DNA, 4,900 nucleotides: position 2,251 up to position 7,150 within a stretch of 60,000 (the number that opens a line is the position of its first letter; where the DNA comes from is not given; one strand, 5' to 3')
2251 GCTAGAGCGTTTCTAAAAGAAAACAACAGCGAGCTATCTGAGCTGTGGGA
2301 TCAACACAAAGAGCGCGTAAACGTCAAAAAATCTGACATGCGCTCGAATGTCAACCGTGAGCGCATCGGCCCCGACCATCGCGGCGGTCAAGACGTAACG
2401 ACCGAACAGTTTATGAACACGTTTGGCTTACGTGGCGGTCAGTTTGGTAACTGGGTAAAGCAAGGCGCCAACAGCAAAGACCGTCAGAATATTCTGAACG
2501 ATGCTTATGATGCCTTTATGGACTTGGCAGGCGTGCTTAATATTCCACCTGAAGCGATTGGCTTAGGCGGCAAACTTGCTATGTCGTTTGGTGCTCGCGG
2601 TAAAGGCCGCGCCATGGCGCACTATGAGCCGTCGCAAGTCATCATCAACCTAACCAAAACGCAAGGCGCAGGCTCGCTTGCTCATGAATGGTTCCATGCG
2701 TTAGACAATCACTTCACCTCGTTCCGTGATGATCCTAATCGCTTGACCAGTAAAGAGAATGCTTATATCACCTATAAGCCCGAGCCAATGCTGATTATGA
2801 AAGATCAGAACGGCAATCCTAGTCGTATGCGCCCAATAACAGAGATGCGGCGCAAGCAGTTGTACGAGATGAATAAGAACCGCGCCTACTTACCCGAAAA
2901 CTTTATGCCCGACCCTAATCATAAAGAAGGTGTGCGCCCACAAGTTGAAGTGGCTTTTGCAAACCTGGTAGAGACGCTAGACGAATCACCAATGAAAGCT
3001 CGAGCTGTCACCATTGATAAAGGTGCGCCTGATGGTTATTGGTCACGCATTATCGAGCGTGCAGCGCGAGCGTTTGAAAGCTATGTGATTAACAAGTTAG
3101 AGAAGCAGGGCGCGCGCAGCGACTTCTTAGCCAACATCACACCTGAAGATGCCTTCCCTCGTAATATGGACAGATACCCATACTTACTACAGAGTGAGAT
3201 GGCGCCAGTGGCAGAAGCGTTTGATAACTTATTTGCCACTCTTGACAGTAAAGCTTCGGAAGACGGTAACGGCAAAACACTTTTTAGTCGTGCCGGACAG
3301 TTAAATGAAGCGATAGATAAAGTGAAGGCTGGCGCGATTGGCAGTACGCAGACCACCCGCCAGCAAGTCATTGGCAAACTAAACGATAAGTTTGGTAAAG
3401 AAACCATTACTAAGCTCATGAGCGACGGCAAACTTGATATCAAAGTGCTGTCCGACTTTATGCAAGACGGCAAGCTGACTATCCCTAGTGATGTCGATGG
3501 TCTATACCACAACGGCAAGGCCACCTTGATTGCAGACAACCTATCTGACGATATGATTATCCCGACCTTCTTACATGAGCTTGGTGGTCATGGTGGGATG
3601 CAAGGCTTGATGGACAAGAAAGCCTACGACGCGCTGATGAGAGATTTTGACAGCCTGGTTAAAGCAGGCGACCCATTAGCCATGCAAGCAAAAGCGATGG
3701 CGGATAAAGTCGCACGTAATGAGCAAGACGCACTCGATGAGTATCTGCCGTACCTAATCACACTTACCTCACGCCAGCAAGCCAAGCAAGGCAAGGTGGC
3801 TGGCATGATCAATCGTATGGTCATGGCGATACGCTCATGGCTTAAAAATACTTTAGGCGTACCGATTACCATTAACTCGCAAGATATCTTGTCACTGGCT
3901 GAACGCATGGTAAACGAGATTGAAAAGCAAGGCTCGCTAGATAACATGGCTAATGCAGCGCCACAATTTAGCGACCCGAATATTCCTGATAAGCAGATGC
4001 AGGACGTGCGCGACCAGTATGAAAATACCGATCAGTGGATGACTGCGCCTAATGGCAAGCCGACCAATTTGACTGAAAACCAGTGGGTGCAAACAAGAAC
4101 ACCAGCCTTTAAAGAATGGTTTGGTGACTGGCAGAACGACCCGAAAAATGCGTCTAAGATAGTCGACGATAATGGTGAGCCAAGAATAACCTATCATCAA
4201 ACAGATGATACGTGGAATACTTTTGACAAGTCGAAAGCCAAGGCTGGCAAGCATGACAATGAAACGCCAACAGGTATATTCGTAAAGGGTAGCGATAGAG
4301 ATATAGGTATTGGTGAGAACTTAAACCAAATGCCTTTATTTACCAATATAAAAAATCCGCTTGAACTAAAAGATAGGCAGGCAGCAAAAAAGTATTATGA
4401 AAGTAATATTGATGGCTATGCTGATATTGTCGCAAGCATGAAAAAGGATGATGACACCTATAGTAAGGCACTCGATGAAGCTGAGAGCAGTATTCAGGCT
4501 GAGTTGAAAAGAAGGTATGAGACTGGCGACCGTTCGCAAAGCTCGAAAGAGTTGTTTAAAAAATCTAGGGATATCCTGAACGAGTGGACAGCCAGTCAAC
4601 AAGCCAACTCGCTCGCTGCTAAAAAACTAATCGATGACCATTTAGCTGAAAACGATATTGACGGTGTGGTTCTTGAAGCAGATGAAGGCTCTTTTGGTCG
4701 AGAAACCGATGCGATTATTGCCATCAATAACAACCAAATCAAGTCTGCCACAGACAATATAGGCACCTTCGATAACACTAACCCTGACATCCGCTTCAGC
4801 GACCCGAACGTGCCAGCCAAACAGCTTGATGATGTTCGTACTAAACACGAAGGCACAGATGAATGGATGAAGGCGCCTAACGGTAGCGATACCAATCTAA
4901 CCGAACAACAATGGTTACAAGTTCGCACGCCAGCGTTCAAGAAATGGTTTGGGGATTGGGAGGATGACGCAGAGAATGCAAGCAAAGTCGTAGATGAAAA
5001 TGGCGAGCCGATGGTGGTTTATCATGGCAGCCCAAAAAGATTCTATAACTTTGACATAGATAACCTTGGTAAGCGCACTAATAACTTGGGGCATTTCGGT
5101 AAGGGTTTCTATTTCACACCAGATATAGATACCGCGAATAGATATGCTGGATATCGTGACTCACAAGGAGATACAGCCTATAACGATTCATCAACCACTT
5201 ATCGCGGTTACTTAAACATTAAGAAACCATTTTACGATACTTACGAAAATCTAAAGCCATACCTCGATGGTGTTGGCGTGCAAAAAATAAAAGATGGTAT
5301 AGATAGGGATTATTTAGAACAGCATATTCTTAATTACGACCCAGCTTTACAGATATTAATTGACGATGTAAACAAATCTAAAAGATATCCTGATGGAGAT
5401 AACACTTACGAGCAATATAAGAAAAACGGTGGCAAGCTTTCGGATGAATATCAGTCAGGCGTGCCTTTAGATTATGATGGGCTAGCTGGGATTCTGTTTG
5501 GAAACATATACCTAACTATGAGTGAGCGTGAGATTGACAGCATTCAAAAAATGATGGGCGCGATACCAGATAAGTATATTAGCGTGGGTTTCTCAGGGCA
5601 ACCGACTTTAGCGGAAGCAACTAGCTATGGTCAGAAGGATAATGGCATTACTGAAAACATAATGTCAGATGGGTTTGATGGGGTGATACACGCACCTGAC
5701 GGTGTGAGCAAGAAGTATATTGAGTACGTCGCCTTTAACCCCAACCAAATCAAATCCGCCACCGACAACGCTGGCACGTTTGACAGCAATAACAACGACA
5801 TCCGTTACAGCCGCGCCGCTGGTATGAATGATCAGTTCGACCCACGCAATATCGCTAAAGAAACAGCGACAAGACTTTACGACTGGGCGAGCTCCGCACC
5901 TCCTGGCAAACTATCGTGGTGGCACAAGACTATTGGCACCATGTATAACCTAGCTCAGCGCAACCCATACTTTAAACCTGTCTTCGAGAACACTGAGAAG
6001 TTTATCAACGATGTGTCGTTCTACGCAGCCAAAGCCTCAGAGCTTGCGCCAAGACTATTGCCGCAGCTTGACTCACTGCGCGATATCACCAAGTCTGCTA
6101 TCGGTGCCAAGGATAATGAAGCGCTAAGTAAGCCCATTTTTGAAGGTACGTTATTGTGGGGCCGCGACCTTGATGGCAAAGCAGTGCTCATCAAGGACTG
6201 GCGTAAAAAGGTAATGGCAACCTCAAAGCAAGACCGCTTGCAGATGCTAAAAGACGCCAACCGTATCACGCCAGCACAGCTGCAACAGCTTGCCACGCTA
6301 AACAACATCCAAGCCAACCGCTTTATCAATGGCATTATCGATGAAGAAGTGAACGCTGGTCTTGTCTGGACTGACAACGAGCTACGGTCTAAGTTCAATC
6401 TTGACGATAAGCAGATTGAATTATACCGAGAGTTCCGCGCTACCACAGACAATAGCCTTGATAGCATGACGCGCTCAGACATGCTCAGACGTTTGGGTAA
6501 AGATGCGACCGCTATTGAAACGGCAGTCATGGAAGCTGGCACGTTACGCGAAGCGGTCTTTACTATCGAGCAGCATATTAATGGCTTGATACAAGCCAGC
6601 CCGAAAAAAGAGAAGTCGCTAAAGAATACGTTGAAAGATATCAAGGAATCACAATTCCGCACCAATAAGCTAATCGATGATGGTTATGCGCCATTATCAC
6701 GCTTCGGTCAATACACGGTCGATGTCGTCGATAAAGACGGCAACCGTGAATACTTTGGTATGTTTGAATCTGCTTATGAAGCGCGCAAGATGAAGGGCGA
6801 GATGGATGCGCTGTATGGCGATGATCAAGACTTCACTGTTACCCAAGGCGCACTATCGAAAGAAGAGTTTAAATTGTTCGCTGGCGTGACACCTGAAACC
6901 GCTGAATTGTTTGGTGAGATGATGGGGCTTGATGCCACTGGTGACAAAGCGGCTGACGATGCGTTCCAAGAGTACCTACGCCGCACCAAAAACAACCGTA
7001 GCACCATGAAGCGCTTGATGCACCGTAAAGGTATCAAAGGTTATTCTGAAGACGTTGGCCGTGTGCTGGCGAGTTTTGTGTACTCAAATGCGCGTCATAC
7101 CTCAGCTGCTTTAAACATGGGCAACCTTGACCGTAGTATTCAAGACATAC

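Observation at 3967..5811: Tandem duplicated ART-like modules, one with an intact H-Y-E-type signature and one degenerate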

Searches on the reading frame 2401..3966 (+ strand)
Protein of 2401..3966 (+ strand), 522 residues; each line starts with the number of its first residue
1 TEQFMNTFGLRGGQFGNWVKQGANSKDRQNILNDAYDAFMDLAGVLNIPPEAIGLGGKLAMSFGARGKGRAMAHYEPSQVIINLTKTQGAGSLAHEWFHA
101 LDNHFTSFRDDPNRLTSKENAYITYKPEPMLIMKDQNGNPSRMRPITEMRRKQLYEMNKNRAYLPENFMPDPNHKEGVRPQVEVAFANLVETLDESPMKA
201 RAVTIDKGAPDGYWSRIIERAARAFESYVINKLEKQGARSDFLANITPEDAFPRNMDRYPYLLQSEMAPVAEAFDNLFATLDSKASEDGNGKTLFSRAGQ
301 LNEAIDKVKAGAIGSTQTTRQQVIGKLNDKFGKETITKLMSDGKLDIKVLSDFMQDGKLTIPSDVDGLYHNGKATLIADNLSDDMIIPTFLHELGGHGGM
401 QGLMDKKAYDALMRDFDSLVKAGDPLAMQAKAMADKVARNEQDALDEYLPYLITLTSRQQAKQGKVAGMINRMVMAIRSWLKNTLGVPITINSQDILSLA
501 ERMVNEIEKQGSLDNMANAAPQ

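Call 60: search_protein_families(library=pfam, proteins=[window:2401-3966:+], max_evalue=0.01)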
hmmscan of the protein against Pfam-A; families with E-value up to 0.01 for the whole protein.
window:2401-3966:+ (522 aa): 1 family
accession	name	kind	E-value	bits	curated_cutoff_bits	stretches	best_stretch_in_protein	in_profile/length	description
PF18796.6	LPD1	-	9.3e-15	54.9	27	1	206-283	2-76/78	Large polyvalent protein-associated domain 1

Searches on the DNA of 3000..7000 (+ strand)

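Call 8: search_dna_similar(query=window:3000-7000:+, collection=phages, mode=near, max_rows=20)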
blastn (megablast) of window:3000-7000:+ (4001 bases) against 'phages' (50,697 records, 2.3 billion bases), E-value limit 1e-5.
Records with a match: 1; places in all: 1; records where one place covers at least 80% of the query: 0.
Best place of each record, by identity: 60-80% 1.
By first word of the organism name: Shewanella 1.
By host as written in the record: Shewanella 1.
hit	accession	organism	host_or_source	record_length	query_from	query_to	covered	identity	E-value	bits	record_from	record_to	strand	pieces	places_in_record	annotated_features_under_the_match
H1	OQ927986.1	Shewanella phage vB_SbaS_Y11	Shewanella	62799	2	912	23%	79.5%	0e+0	647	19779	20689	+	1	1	methyltransferase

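Call 47: get_annotated_region(hit=H1, flank=15000)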
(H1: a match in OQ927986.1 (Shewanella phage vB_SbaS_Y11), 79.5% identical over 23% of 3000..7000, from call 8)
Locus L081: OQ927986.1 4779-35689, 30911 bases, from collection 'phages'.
description: Shewanella phage vB_SbaS_Y11, complete genome.
organism: Shewanella phage vB_SbaS_Y11 (NCBI taxid 3046263)
taxonomy: Viruses; Duplodnaviria; Heunggongvirae; Uroviricota; Caudoviricetes
host: Shewanella; source: seafood market; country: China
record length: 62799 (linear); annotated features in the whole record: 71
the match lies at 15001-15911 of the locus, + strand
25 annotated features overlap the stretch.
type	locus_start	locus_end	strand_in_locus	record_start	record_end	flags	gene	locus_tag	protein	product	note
CDS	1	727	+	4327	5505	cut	-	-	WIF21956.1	structural protein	-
CDS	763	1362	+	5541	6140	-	-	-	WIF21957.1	hypothetical protein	-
CDS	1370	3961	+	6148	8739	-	-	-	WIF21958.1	hypothetical protein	-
CDS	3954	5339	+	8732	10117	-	-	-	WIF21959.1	hypothetical protein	-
CDS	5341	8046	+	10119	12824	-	-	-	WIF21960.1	Rho guanine nucleotide exchange factor 11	-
CDS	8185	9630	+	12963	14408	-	-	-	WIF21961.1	hypothetical protein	-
CDS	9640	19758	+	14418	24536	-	-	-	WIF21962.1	methyltransferase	-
CDS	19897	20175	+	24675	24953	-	-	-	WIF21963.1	hypothetical protein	-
CDS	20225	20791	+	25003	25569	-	-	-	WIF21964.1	hypothetical protein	-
CDS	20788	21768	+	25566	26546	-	-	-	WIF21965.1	endolysin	-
CDS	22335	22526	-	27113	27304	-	-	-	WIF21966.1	hypothetical protein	-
CDS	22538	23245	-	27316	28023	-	-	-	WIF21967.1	dUTPase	-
CDS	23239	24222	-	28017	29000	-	-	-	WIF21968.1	DNA polymerase III subunit epsilon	-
CDS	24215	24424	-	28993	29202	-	-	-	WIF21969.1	hypothetical protein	-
CDS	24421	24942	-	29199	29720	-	-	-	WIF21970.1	hypothetical protein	-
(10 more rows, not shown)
